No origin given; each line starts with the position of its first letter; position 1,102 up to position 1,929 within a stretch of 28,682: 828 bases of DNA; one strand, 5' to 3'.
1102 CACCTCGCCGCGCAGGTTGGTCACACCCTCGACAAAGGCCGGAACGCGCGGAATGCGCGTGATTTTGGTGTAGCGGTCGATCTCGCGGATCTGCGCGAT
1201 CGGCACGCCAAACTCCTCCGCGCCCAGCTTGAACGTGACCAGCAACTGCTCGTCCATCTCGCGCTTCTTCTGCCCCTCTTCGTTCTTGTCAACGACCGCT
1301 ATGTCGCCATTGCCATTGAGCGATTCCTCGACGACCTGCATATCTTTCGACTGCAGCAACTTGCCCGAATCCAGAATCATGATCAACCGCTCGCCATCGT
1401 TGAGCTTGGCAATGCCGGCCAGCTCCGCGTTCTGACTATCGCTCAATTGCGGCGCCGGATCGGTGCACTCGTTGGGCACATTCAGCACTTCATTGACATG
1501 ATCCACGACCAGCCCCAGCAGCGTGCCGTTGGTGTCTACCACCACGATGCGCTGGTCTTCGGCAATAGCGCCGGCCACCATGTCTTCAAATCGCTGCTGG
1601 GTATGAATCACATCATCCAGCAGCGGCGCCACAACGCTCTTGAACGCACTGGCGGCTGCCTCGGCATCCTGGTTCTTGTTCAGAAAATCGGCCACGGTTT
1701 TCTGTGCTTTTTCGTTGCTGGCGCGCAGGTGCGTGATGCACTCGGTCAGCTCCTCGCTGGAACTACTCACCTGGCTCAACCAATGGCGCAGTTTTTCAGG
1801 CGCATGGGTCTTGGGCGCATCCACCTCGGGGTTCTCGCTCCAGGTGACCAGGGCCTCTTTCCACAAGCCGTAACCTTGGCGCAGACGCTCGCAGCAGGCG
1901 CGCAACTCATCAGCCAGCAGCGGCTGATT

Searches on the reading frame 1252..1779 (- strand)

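Call 39: search_protein_families(library=pfam, proteins=[window:1252-1779:-], max_evalue=1)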
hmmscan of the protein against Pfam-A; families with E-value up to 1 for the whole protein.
seq(176 aa): 4 families
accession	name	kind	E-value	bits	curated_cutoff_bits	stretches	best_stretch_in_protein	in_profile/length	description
PF01584.24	CheW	-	5.4e-13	49.2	23.5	1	71-144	65-136/138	CheW-like domain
PF04762.18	Beta-prop_ELP1_1st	-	0.014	14.7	26.8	1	69-155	28-113/359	ELP1 first N-terminal beta-propeller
PF10707.15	YrbL-PhoP_reg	-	0.1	12.7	31.5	1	22-87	89-156/185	PhoP regulatory network protein YrbL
PF03657.19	UPF0113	-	0.3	11.9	23.8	0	70-90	28-48/73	UPF0113 PUA domain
